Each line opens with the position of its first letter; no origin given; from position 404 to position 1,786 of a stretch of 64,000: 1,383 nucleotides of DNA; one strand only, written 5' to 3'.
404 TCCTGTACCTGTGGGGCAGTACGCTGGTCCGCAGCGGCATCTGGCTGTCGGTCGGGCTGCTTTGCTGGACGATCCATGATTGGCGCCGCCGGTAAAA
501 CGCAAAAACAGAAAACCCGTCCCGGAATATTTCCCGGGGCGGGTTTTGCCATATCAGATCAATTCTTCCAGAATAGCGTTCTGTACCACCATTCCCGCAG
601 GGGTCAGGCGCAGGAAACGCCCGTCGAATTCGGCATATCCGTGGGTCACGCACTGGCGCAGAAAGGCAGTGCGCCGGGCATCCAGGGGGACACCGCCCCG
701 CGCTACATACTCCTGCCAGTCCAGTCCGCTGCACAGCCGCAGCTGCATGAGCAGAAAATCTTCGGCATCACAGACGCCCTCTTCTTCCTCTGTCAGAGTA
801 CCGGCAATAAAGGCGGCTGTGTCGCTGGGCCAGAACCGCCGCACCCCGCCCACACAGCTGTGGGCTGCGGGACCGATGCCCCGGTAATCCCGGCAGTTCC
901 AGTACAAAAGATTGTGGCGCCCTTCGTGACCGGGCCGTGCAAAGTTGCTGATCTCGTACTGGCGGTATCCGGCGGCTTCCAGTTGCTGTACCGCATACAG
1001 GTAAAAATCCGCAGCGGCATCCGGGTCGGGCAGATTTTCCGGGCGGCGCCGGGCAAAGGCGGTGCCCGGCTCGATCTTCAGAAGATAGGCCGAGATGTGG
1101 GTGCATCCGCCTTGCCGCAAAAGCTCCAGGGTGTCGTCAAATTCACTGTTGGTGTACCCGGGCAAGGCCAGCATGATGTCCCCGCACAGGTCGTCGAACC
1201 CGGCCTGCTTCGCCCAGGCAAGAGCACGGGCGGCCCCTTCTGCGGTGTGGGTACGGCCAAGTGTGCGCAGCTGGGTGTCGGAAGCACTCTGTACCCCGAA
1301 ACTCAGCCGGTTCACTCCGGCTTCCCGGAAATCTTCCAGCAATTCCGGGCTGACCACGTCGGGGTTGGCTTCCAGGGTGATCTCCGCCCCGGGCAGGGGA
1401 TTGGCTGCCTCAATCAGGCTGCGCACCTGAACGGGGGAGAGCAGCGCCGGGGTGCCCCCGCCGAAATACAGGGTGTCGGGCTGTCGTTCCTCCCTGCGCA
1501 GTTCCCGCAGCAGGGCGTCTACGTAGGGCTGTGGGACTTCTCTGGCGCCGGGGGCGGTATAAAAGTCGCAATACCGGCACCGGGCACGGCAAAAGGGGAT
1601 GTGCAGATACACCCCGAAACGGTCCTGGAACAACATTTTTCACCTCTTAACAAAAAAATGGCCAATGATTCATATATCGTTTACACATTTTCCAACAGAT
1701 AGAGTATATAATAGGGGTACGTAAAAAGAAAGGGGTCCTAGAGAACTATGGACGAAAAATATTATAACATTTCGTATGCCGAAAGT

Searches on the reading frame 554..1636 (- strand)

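Call 19: search_protein_families(library=ncbifam, proteins=[window:554-1636:-], max_evalue=1e-10)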
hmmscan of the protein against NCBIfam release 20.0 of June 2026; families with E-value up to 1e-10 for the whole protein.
window:554-1636:- (360 aa): 18 families
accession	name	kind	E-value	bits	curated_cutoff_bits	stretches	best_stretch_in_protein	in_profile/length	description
TIGR00539.1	hemN_rel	equivalog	1.3e-69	235.1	205.4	1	9-277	3-279/361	radical SAM family heme chaperone HemW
NF005133.0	PRK06582.1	equivalog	1.8e-53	182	597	1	4-262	9-278/390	coproporphyrinogen III oxidase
TIGR04107.1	rSAM_HutW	equivalog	3.6e-44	151.3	400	1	9-350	42-405/419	heme anaerobic degradation radical SAM methyltransferase ChuW/HutW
NF006067.1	PRK08208.1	equivalog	3.8e-43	148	380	1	5-249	34-286/427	STM4012 family radical SAM protein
NF004567.0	PRK05904.1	equivalog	1.2e-41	143.1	355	1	9-309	9-312/353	coproporphyrinogen III oxidase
TIGR03994.1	rSAM_HemZ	equivalog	1.1e-33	117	321.4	1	4-227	82-318/401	coproporphyrinogen dehydrogenase HemZ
TIGR00538.1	hemN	equivalog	1.1e-27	97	324.95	1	8-238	51-294/454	oxygen-independent coproporphyrinogen III oxidase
NF006060.0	PRK08207.1-3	equivalog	4.9e-22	78.4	653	1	5-174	148-332/477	coproporphyrinogen III oxidase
NF006385.0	PRK08629.1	equivalog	5.2e-22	78.2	355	1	9-264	55-311/439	coproporphyrinogen III oxidase family protein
NF006064.0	PRK08207.2-2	equivalog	3.3e-19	69.2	504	1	4-195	142-347/465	coproporphyrinogen III oxidase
NF006061.0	PRK08207.1-4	equivalog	5e-19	68.5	702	1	5-171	172-353/501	coproporphyrinogen III oxidase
NF006066.0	PRK08207.2-5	equivalog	1.2e-18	67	1117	1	7-191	191-389/518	coproporphyrinogen III oxidase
NF006065.0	PRK08207.2-4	equivalog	4.3e-18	65.6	922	1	9-191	171-371/484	coproporphyrinogen III oxidase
TIGR04419.1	no_iron_rSAM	equivalog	1.9e-16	60.6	300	1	81-260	74-255/378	HemN-related non-iron pseudo-SAM protein PsgB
NF006062.0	PRK08207.1-5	equivalog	4.1e-16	58.9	1007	1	4-191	146-348/476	coproporphyrinogen III oxidase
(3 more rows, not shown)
